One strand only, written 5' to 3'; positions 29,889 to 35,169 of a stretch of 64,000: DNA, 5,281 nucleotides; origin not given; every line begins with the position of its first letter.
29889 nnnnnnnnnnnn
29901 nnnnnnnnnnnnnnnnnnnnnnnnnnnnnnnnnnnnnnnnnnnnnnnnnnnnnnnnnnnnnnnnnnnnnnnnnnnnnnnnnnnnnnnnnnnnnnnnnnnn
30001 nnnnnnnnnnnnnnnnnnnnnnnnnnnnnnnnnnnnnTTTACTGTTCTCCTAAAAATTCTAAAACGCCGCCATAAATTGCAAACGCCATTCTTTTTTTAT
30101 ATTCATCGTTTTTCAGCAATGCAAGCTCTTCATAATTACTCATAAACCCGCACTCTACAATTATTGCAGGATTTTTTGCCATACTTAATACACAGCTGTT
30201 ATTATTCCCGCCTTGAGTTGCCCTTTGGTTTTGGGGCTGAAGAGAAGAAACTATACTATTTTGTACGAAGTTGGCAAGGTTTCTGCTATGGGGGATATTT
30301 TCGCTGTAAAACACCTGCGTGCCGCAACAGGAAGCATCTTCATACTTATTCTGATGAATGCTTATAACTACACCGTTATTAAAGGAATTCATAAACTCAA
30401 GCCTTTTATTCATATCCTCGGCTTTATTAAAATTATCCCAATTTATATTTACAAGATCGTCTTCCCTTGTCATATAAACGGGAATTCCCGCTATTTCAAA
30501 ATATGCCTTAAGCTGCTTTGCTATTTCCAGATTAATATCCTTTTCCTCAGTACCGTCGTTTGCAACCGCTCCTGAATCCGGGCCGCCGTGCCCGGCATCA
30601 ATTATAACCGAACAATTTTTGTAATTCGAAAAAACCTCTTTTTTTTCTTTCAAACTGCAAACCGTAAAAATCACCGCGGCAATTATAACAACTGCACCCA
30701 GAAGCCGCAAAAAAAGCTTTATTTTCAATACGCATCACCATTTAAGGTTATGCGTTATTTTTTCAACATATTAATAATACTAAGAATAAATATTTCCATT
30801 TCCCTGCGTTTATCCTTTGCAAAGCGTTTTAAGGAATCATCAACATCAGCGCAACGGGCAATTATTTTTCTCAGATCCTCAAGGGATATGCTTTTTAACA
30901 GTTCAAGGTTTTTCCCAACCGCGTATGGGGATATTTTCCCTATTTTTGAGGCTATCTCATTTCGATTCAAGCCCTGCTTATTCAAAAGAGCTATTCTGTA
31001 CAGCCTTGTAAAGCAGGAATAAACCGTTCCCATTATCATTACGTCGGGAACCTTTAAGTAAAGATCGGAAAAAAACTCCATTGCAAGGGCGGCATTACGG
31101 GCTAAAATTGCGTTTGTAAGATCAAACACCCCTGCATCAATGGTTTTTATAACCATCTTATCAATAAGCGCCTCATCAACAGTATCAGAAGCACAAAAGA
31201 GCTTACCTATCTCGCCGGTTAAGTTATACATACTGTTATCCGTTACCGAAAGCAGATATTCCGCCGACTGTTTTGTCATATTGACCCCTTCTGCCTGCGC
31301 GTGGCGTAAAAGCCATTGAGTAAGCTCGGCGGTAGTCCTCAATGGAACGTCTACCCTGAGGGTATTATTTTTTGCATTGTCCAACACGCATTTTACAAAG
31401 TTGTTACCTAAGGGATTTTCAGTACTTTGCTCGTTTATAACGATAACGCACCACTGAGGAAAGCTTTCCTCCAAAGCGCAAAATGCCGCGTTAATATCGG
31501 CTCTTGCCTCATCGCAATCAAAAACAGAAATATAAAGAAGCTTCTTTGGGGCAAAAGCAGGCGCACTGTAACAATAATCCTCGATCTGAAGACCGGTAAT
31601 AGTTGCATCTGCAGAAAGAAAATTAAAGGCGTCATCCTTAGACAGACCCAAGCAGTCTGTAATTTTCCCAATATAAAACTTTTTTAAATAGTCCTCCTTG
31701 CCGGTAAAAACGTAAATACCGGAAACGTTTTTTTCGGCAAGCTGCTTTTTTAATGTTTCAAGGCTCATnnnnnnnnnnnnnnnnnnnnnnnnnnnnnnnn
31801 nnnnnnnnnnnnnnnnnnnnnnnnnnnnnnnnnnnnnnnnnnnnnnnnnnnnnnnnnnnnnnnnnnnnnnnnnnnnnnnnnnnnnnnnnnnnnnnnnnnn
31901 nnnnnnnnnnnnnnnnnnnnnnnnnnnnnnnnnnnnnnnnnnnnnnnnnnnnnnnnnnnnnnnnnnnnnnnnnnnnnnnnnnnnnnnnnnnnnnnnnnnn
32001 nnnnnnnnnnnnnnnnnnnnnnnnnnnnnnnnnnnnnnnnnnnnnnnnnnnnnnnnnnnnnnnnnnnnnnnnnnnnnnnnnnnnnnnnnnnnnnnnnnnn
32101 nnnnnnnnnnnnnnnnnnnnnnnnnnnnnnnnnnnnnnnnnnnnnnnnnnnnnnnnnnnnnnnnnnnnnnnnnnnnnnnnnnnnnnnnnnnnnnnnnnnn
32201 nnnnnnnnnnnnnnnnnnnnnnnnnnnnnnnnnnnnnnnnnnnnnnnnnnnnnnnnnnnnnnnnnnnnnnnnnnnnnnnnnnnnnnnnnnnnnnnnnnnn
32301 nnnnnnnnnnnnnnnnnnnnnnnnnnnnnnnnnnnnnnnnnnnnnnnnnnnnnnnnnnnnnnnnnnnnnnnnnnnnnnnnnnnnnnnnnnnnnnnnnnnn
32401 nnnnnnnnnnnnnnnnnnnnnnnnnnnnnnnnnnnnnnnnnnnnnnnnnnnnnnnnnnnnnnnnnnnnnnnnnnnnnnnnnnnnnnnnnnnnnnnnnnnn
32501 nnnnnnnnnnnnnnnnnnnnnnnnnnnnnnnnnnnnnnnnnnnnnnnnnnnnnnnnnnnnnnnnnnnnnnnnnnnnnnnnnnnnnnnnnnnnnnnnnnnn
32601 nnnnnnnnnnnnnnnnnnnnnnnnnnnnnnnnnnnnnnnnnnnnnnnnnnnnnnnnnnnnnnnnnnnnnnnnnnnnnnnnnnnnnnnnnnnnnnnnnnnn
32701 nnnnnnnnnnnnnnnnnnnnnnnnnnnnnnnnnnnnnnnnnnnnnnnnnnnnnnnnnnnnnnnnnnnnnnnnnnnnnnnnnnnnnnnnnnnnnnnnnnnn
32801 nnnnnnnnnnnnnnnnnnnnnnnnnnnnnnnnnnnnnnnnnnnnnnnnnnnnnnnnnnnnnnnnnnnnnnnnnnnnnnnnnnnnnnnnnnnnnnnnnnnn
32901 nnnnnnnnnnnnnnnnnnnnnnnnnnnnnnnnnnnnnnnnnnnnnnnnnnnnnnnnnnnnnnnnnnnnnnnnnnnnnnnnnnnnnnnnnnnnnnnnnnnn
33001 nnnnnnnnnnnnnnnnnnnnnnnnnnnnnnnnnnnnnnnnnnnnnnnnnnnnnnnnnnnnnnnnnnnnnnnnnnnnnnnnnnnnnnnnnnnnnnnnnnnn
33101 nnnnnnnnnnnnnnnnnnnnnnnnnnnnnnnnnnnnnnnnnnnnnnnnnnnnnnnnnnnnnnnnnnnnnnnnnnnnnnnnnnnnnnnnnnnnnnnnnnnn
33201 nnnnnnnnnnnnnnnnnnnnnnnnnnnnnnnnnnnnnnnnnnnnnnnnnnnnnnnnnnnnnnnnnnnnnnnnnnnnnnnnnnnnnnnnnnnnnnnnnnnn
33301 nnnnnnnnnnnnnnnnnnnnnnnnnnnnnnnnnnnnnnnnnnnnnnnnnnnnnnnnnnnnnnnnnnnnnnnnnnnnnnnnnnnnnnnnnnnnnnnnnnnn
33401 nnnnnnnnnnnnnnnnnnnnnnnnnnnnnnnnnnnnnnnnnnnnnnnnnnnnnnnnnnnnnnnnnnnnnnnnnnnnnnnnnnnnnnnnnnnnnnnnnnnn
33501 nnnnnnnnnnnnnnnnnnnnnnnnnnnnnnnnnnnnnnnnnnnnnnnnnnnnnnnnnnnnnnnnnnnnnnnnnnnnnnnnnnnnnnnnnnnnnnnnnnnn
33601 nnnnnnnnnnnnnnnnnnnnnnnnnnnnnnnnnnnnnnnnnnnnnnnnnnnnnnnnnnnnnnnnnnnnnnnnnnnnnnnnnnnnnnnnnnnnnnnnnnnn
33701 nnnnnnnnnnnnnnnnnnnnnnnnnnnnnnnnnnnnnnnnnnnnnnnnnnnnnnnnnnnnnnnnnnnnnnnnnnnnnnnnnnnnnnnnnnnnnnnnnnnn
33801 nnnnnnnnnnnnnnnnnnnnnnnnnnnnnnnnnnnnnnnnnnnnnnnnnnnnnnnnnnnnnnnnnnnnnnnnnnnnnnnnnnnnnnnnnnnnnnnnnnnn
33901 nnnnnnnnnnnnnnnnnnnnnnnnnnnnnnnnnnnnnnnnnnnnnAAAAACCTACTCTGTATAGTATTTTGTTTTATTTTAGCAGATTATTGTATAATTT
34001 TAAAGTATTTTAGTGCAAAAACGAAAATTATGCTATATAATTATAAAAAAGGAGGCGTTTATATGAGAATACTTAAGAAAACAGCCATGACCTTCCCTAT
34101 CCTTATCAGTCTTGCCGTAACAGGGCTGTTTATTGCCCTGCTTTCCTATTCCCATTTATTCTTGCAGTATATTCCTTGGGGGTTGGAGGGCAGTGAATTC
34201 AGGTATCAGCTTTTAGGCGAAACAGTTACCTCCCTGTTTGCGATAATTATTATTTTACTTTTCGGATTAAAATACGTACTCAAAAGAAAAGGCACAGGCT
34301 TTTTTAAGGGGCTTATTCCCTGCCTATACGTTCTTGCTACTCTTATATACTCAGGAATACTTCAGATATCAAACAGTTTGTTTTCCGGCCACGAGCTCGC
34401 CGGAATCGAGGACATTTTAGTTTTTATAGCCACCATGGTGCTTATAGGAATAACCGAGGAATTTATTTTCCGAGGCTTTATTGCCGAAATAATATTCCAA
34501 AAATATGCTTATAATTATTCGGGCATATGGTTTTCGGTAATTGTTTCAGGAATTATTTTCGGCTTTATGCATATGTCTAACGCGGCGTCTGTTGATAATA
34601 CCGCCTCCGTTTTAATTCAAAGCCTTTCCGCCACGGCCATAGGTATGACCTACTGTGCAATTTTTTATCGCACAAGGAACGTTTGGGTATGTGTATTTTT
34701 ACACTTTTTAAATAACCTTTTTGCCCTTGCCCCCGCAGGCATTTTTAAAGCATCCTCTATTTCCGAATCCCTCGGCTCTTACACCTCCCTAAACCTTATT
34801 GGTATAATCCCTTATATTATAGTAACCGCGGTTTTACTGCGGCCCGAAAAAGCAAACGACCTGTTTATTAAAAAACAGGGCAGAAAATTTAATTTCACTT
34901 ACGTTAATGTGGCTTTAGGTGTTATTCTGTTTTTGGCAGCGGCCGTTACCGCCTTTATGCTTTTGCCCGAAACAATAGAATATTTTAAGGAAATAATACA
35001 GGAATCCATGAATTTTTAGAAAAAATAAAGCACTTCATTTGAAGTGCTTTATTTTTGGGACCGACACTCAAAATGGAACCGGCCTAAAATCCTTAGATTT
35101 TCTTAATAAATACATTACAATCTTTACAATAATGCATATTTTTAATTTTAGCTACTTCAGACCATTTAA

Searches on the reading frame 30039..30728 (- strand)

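Call 51: search_protein_families(library=pfam, proteins=[window:30039-30728:-], max_evalue=0.00001)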
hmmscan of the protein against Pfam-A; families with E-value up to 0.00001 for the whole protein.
window:30039-30728:- (229 aa): 1 family
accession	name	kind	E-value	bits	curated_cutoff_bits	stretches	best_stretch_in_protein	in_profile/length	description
PF01520.23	Amidase_3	-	1.6e-43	149.2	27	1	41-222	1-172/174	N-acetylmuramoyl-L-alanine amidase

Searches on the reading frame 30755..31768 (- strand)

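Call 51: search_protein_families(library=pfam, proteins=[window:30755-31768:-], max_evalue=0.00001)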
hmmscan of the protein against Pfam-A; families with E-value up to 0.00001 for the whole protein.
window:30755-31768:- (337 aa): 1 family
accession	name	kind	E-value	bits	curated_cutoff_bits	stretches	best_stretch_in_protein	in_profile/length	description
PF21694.2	DNA_pol3_delta_C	-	1e-20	74.4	27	1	213-330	3-120/121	DNA polymerase III delta subunit, C-terminal domain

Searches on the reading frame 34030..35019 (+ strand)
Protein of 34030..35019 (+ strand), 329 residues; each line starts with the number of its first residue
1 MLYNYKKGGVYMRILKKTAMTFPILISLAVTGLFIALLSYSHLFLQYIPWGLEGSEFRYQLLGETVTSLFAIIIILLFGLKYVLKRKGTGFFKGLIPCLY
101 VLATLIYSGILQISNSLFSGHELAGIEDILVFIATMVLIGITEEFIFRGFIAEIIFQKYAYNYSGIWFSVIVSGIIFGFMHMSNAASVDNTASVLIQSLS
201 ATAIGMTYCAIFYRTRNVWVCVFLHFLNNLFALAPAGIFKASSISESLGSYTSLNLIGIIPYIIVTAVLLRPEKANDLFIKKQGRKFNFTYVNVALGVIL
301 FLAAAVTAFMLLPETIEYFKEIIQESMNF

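Call 42: search_protein_families(library=pfam, proteins=[window:34030-35019:+], max_evalue=0.00001)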
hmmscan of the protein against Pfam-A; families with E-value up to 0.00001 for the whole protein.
window:34030-35019:+ (329 aa): 1 family
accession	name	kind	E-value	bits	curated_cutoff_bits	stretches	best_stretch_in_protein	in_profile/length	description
PF02517.21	Rce1-like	-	7.2e-20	71.5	22.4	1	128-231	4-93/93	Type II CAAX prenyl endopeptidase Rce1-like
